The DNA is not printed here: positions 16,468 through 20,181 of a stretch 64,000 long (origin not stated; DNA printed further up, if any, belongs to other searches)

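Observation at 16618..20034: CheY-type receiver domain embedded inside a tandem HdrA-like flavoprotein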

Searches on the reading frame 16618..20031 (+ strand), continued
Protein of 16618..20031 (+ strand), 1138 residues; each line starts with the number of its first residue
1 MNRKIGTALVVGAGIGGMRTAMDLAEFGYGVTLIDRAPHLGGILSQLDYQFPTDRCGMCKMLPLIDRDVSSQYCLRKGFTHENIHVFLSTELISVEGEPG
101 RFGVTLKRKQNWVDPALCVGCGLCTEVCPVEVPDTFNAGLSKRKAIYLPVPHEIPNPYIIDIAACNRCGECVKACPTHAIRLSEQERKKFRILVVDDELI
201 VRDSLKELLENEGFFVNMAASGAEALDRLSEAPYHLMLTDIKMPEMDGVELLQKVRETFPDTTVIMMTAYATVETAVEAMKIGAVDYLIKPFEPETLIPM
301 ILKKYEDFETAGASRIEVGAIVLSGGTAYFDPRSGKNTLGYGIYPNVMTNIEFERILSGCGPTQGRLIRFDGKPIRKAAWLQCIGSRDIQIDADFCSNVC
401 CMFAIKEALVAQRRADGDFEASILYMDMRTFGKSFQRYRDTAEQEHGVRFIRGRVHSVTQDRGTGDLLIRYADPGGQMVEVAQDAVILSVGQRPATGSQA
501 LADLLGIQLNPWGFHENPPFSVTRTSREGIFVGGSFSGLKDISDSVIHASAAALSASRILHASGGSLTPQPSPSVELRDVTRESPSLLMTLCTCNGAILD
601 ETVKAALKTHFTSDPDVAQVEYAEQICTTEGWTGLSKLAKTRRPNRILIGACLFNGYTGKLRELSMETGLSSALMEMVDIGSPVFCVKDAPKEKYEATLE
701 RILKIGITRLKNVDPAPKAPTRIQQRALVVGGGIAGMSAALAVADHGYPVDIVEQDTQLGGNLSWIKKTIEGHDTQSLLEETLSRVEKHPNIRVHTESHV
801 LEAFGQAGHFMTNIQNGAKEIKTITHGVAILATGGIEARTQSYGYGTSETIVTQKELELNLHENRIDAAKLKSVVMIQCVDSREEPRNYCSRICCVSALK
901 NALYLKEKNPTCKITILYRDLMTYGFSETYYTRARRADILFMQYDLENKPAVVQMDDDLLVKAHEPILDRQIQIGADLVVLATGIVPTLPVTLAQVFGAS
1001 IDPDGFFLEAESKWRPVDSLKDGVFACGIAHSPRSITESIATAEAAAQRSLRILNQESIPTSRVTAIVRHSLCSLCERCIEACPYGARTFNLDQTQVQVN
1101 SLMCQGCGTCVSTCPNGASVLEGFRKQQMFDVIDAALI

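Call 18: find_encoding_contigs(protein=P0063, flank=10000, max_places=1)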
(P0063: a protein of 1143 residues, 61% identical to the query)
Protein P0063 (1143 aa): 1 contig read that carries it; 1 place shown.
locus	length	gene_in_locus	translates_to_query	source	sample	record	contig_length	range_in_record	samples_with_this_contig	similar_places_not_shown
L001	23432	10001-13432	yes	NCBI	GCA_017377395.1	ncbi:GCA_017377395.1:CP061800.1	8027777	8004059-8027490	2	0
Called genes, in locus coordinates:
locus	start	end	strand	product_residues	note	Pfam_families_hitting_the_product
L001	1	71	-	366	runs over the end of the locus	PF01609:DDE_Tnp_1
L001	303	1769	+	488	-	-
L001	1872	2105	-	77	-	-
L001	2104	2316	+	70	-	-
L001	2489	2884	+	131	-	-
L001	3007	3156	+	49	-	-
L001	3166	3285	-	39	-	-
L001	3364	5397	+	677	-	-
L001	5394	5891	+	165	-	-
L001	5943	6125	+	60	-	-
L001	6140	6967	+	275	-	PF06094:GGACT, PF13772:AIG2_2 (faint), PF06094:GGACT (weak)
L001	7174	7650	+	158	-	PF00497:SBP_bac_3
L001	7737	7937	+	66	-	-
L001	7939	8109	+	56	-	-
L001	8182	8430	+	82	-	-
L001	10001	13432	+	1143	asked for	PF00037:Fer4 (weak), PF12838:Fer4_7, PF13187:Fer4_9, PF13237:Fer4_10 (weak), PF00072:Response_reg, PF00890:FAD_binding_2, PF07992:Pyr_redox_2, PF13450:NAD_binding_8, +15 more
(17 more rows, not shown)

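Call 19: find_encoding_contigs(protein=P0015, flank=10000, max_places=1)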
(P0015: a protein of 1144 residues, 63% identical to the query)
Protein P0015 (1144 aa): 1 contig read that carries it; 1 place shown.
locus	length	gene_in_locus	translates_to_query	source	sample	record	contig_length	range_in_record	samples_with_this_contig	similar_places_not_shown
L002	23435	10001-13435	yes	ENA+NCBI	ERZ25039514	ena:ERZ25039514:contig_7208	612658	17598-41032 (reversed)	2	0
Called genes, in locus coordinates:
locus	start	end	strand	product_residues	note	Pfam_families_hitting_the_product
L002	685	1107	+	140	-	PF00072:Response_reg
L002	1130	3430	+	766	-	PF13183:Fer4_8, PF13187:Fer4_9 (weak), PF13534:Fer4_17 (weak), PF13183:Fer4_8, PF13237:Fer4_10 (weak), PF13187:Fer4_9 (weak), PF13534:Fer4_17, PF02754:CCG, +1 more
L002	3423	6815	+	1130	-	PF00890:FAD_binding_2 (weak), PF12831:FAD_oxidored (weak), PF13450:NAD_binding_8 (weak), PF14691:Fer4_20, PF01266:DAO (weak), PF07992:Pyr_redox_2, PF13450:NAD_binding_8, PF13738:Pyr_redox_3 (weak), +12 more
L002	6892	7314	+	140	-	PF02662:FlpD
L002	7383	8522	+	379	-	PF04432:FrhB_FdhB_C (faint), PF13534:Fer4_17 (faint), PF13183:Fer4_8 (weak)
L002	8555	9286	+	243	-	PF13183:Fer4_8, PF13237:Fer4_10 (weak), PF12838:Fer4_7 (weak), PF13187:Fer4_9, PF13534:Fer4_17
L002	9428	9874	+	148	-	PF02754:CCG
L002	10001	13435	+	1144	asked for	PF01266:DAO (weak), PF00037:Fer4, PF13187:Fer4_9, PF00072:Response_reg, PF00890:FAD_binding_2, PF07992:Pyr_redox_2, PF13450:NAD_binding_8, PF12838:Fer4_7, +23 more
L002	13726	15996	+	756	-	PF00672:HAMP, PF13188:PAS_8 (faint), PF08448:PAS_4, PF00989:PAS (weak), PF08448:PAS_4 (weak), PF13426:PAS_9, PF00512:HisKA, PF02518:HATPase_c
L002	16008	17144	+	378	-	PF00072:Response_reg, PF02518:HATPase_c, PF14501:HATPase_c_5 (weak)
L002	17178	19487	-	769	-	PF22113:Mtrc-MtrF_II-IV_dom (faint), PF09699:Paired_CXXCH_1 (faint), PF13424:TPR_12 (faint), PF13435:Cytochrome_C554 (faint), PF14522:Cytochrome_C7 (faint), PF13646:HEAT_2 (weak), PF13432:TPR_16 (weak), PF14559:TPR_19, +14 more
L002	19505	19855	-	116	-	PF00355:Rieske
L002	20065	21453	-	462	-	PF01292:Ni_hydr_CYTB (weak), PF00033:Cytochrome_B, PF13631:Cytochrom_B_N_2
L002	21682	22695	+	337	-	PF04613:LpxD, PF25084:LbH_EIF2B, PF25087:GMPPB_C, PF14602:Hexapep_2 (faint), PF00132:Hexapep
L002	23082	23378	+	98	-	-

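Call 24: find_encoding_contigs(protein=P0071, flank=10000, max_places=1)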
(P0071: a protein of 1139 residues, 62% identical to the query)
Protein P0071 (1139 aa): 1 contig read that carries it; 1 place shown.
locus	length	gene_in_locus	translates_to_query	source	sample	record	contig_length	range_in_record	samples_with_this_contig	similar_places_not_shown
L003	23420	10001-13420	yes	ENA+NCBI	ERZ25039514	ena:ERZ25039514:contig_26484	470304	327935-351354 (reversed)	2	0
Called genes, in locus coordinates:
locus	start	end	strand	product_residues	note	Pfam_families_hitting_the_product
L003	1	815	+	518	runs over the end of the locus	PF08448:PAS_4, PF13426:PAS_9, PF00512:HisKA, PF02518:HATPase_c, PF14501:HATPase_c_5 (weak)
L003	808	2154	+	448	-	PF00072:Response_reg, PF00158:Sigma54_activat, PF14532:Sigma54_activ_2, PF07724:AAA_2 (weak), PF07726:AAA_3 (faint), PF07728:AAA_5, PF25601:AAA_lid_14, PF02954:HTH_8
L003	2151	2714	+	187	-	PF07998:Peptidase_M54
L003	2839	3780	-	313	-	PF01597:GCV_H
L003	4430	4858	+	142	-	PF00072:Response_reg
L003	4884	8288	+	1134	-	PF12831:FAD_oxidored (weak), PF14691:Fer4_20, PF07992:Pyr_redox_2, PF13450:NAD_binding_8 (weak), PF13738:Pyr_redox_3 (weak), PF00070:Pyr_redox (weak), PF12838:Fer4_7 (weak), PF14697:Fer4_21, +10 more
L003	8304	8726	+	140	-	PF02662:FlpD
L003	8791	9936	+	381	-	PF12838:Fer4_7 (faint), PF13187:Fer4_9 (faint)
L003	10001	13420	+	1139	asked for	PF12838:Fer4_7, PF13187:Fer4_9, PF00037:Fer4, PF00072:Response_reg, PF00890:FAD_binding_2, PF12831:FAD_oxidored, PF13450:NAD_binding_8, PF13237:Fer4_10, +20 more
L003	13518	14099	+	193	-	PF13183:Fer4_8, PF13187:Fer4_9, PF13534:Fer4_17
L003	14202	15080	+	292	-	PF02754:CCG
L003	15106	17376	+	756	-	PF00672:HAMP, PF08448:PAS_4 (weak), PF00989:PAS, PF13188:PAS_8 (weak), PF08448:PAS_4 (weak), PF13426:PAS_9, PF00512:HisKA, PF02518:HATPase_c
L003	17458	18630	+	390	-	PF00072:Response_reg, PF02518:HATPase_c, PF14501:HATPase_c_5 (weak)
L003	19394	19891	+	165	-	PF06253:MTTB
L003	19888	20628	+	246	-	PF06253:MTTB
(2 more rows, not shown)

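Call 25: find_encoding_contigs(protein=P0073, flank=10000, max_places=1)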
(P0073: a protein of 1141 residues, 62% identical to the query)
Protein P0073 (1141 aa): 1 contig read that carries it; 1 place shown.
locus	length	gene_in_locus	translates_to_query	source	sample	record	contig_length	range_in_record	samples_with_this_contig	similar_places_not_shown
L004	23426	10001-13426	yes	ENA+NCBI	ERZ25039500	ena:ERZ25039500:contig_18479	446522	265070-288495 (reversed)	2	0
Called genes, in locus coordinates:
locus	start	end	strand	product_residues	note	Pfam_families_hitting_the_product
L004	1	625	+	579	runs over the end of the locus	PF00989:PAS, PF08448:PAS_4, PF13188:PAS_8, PF13426:PAS_9, PF00158:Sigma54_activat, PF14532:Sigma54_activ_2, PF25601:AAA_lid_14, PF02954:HTH_8, +2 more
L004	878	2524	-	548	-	PF00939:Na_sulph_symp, PF03600:CitMHS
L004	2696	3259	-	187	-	PF00571:CBS (weak)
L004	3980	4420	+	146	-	PF00072:Response_reg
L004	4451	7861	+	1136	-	PF14691:Fer4_20, PF07992:Pyr_redox_2, PF13450:NAD_binding_8, PF13738:Pyr_redox_3 (weak), PF00070:Pyr_redox (weak), PF12838:Fer4_7 (weak), PF13187:Fer4_9 (weak), PF14697:Fer4_21, +9 more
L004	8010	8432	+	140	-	PF02662:FlpD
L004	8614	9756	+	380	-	PF04432:FrhB_FdhB_C (weak), PF13183:Fer4_8 (weak)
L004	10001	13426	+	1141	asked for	PF12838:Fer4_7, PF13187:Fer4_9, PF00072:Response_reg, PF00890:FAD_binding_2, PF07992:Pyr_redox_2, PF13450:NAD_binding_8, PF13237:Fer4_10, PF12838:Fer4_7, +16 more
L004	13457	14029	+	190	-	PF13534:Fer4_17, PF13183:Fer4_8, PF13187:Fer4_9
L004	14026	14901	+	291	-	PF02754:CCG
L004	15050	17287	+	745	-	PF00672:HAMP, PF08448:PAS_4 (weak), PF00989:PAS, PF13188:PAS_8 (weak), PF08448:PAS_4 (weak), PF13426:PAS_9, PF00512:HisKA, PF02518:HATPase_c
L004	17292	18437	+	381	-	PF00072:Response_reg, PF02518:HATPase_c, PF14501:HATPase_c_5 (weak)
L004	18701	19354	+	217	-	PF01937:ARMT1-like_dom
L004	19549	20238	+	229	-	PF08901:DUF1847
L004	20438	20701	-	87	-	-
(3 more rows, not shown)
